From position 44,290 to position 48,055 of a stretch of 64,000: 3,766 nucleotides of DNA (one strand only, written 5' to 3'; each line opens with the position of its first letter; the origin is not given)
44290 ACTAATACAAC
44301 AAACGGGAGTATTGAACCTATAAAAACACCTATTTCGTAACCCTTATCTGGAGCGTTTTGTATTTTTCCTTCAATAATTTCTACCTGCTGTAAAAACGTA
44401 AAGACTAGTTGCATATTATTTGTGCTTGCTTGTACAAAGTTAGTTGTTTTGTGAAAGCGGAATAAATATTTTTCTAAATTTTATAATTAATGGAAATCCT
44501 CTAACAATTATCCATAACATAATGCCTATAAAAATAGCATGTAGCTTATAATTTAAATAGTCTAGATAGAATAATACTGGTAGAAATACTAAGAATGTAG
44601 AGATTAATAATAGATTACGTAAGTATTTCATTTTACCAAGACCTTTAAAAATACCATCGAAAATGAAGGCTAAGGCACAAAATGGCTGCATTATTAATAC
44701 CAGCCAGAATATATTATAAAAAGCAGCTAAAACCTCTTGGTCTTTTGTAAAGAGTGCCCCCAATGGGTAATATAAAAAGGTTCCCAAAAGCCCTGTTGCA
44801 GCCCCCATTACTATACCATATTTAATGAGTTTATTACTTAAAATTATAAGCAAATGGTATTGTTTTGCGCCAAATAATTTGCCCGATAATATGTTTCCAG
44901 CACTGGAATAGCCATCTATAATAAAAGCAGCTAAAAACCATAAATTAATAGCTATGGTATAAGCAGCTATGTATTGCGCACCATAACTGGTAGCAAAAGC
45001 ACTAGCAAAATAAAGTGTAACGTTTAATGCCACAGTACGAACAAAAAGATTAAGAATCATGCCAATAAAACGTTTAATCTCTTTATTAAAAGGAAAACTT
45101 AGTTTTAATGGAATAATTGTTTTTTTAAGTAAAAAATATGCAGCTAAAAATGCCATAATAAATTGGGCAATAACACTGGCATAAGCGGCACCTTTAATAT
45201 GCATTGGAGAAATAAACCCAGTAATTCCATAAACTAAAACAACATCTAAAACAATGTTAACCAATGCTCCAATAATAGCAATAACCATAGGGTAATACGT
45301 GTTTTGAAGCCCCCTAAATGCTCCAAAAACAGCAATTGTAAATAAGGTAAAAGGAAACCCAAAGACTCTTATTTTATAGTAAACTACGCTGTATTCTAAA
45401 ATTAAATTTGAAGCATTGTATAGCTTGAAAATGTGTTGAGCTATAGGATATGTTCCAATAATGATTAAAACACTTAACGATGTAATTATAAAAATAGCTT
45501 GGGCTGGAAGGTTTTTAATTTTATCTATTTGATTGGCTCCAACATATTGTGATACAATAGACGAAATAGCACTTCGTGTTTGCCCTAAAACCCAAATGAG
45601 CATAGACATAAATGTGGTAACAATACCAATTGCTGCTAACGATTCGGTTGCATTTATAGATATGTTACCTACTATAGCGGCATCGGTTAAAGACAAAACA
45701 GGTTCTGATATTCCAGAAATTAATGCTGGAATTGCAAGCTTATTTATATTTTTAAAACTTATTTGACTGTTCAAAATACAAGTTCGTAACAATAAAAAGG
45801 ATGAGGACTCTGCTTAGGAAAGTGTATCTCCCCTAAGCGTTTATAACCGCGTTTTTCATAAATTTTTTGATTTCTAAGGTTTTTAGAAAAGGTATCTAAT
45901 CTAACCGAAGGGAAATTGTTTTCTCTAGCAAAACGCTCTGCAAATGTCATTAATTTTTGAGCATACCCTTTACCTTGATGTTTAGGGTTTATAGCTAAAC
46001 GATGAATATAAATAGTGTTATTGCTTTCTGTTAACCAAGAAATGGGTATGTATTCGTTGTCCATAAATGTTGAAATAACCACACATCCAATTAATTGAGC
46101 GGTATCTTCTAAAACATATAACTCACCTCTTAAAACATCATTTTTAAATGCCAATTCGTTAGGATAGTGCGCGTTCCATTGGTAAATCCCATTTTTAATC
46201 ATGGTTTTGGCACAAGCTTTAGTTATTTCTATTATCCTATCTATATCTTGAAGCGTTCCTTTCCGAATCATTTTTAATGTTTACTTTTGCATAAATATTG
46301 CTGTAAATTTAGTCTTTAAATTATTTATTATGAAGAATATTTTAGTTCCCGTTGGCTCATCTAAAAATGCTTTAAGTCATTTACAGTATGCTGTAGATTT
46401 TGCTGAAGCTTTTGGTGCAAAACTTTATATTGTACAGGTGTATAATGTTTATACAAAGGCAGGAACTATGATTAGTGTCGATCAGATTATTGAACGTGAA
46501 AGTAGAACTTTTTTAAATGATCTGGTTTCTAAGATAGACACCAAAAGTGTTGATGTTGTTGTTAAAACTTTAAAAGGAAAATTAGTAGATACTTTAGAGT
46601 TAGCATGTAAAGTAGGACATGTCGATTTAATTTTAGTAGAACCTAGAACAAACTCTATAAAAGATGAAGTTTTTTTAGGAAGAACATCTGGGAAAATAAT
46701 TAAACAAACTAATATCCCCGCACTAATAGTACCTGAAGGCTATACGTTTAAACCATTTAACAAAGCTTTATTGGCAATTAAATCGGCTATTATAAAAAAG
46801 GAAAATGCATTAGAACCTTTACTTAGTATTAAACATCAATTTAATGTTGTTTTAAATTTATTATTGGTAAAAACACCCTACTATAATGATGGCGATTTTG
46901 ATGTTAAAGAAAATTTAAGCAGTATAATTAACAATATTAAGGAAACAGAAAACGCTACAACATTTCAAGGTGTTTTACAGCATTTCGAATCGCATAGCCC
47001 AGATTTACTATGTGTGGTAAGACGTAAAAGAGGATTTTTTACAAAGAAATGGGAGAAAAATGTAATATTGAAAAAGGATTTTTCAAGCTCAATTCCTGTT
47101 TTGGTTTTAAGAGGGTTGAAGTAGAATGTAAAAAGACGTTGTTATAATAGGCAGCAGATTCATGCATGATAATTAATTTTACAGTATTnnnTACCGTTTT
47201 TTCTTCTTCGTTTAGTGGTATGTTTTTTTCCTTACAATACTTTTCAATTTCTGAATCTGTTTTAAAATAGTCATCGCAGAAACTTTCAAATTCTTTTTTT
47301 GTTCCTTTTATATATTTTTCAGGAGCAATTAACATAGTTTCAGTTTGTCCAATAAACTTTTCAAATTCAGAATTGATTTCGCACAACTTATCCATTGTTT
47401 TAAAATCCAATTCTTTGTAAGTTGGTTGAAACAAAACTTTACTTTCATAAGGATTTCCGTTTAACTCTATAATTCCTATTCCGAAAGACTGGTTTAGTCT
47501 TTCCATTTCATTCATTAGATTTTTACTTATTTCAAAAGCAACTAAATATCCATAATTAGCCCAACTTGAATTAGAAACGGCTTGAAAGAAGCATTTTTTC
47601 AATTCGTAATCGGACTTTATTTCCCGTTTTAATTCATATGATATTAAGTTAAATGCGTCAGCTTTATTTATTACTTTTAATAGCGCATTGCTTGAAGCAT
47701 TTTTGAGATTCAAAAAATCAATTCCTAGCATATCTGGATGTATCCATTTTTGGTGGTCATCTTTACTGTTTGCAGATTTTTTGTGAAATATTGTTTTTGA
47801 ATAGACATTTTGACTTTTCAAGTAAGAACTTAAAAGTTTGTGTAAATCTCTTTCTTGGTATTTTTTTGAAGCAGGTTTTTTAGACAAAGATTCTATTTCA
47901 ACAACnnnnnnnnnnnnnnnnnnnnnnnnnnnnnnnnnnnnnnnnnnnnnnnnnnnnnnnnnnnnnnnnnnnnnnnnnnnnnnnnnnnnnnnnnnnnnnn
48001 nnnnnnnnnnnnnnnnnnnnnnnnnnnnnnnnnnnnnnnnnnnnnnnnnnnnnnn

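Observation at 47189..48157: Solitary HARE-HTH plus PD-(D/E)xK-like nuclease gene (HrgA/Mrr-like) in an AT-rich pocket.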

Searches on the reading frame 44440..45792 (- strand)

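Call 65: search_protein_families(library=pfam, proteins=[window:44440-45792:-], max_evalue=0.00001)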
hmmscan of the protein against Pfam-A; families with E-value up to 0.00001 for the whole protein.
window:44440-45792:- (450 aa): 1 family
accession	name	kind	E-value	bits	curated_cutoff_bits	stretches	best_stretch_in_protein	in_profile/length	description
PF01554.23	MatE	-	3.4e-39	134.6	24.9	2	22-185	1-161/161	MatE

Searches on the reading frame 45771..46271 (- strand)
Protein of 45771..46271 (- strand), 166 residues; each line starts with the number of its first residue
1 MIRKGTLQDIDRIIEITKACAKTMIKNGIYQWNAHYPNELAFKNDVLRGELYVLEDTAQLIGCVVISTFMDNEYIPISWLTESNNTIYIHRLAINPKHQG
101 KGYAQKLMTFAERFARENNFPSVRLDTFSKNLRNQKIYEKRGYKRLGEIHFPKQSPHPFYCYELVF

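Call 65: search_protein_families(library=pfam, proteins=[window:45771-46271:-], max_evalue=0.00001)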
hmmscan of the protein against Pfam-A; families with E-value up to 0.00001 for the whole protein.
window:45771-46271:- (166 aa): 3 families
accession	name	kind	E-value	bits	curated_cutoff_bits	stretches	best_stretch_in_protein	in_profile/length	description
PF00583.31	Acetyltransf_1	-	1.8e-18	67.4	20.7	1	31-143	15-116/116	Acetyltransferase (GNAT) family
PF13508.13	Acetyltransf_7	-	3.5e-14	53.4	27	1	49-144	3-83/84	Acetyltransferase (GNAT) domain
PF13673.13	Acetyltransf_10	-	1.1e-09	38.8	23.6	1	22-148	3-112/128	Acetyltransferase (GNAT) domain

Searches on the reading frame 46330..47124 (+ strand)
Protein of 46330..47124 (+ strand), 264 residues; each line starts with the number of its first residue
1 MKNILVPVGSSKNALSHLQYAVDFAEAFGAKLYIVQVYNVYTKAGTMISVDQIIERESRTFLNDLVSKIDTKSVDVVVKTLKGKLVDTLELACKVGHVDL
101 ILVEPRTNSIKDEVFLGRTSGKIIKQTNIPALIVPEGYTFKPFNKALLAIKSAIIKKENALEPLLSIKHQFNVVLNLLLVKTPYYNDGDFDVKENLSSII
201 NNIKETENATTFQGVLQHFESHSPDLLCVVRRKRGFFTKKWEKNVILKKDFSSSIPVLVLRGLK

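Call 65: search_protein_families(library=pfam, proteins=[window:46330-47124:+], max_evalue=0.00001)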
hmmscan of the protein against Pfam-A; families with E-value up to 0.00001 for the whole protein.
window:46330-47124:+ (264 aa): 1 family
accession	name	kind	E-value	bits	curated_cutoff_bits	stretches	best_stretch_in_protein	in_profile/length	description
PF00582.32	Usp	-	1e-15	58.9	24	1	1-135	1-141/141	Universal stress protein family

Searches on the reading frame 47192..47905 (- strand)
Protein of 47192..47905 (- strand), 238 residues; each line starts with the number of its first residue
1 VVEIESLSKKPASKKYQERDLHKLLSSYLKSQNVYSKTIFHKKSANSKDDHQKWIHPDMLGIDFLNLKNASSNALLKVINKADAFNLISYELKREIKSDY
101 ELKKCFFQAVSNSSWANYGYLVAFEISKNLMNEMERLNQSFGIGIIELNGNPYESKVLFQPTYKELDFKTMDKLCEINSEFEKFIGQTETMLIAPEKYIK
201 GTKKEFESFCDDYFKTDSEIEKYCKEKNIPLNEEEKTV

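Call 18: search_protein_representatives(protein=window:47192-47905:-)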
Query: 238 residues. Proteins with E-value up to 0.001 (for the whole library): 1025; up to 1e-10: 760; up to 1e-30: 76. The best 150 are listed.
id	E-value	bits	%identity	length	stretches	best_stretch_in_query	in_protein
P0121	1.3e-84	299.5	66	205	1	30-232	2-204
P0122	6.5e-84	297.2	64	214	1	21-235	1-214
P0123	6.8e-83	293.9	61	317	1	13-234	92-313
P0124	1.5e-81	289.4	58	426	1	7-236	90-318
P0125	2.8e-79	282.1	55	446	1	3-236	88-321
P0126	3.1e-75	268.8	55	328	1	6-235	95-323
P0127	1.2e-74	266.9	57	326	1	12-234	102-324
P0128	3.7e-73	262.0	55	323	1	14-237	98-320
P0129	4.0e-70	252.1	56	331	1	9-233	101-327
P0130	1.4e-69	250.3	55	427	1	6-228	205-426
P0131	3.7e-68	245.7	54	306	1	11-230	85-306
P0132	1.1e-66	240.9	50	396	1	12-230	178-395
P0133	2.5e-64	233.2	51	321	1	13-234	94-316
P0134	4.8e-64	232.2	64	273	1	14-175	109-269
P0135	5.2e-63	228.8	51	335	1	13-236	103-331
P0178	8.1e-35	136.6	40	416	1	12-229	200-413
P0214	7.5e-30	120.4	46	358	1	16-186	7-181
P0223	1.9e-29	119.1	46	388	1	12-186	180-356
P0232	8.2e-29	117.0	49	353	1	14-192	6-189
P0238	1.0e-28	116.7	46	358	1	14-185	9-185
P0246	1.7e-28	116.0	47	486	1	14-187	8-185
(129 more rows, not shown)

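Call 69: search_protein_families(library=pfam, proteins=[P0214, P0232, P0238, P0246, P0130, P0132, P0178, P0223, P0124, P0125], max_evalue=0.01)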
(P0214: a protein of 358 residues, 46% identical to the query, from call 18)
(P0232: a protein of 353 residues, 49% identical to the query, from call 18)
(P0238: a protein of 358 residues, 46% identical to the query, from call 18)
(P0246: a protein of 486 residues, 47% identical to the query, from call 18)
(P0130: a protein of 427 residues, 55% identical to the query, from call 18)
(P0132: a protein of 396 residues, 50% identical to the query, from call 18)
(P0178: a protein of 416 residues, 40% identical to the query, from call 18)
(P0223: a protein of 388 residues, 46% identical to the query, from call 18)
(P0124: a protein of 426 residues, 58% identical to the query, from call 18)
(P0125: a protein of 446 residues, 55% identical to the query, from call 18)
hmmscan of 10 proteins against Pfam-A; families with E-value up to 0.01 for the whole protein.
P0214 (358 aa): 1 family
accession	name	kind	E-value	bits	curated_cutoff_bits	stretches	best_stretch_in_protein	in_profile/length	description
PF03925.18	SeqA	-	0.0053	17.2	25.5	0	278-310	26-58/111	SeqA protein C-terminal domain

P0232 (353 aa): 1 family
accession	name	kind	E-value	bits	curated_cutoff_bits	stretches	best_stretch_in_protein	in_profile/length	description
PF03925.18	SeqA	-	0.00014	22.3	25.5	1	275-346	28-105/111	SeqA protein C-terminal domain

P0238 (358 aa): 1 family
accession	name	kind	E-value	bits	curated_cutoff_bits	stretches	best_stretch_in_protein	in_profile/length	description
PF03925.18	SeqA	-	5e-06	27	25.5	1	272-354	18-106/111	SeqA protein C-terminal domain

P0246 (486 aa): 0 families

P0130 (427 aa): 6 families
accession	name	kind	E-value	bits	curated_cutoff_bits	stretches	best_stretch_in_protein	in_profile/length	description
PF03965.22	Penicillinase_R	-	5.7e-06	27.1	22.6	1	113-200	2-85/115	Penicillinase repressor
PF16007.11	DUF4777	-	5.2e-05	23.8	34.4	0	10-41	8-37/66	Domain of unknown function (DUF4777)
PF17145.10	DUF5119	-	0.0014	18.9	27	1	200-295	65-156/191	Domain of unknown function (DUF5119)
PF14338.12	Mrr_N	-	0.0027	18.2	29.5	0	11-47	5-41/87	Mrr N-terminal domain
PF12754.13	Get5_N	-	0.0048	17.6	29.1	0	92-143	84-134/151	Get5, N-terminal domain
PF10826.14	DUF2551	-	0.0056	17.3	23.4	0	118-181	15-77/83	Protein of unknown function (DUF2551)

P0132 (396 aa): 0 families

P0178 (416 aa): 1 family
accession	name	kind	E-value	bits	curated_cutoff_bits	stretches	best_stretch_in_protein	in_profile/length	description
PF05066.19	HARE-HTH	-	3.8e-24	85.3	25.9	2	6-76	2-68/71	HB1, ASXL, restriction endonuclease HTH domain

P0223 (388 aa): 0 families

P0124 (426 aa): 1 family
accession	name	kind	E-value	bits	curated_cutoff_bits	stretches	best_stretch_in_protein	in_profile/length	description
PF05066.19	HARE-HTH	-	0.00064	20.5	25.9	1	1-63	1-62/71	HB1, ASXL, restriction endonuclease HTH domain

P0125 (446 aa): 1 family
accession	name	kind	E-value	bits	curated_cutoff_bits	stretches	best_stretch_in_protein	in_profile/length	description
PF05066.19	HARE-HTH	-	0.00028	21.6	25.9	1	1-59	1-57/71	HB1, ASXL, restriction endonuclease HTH domain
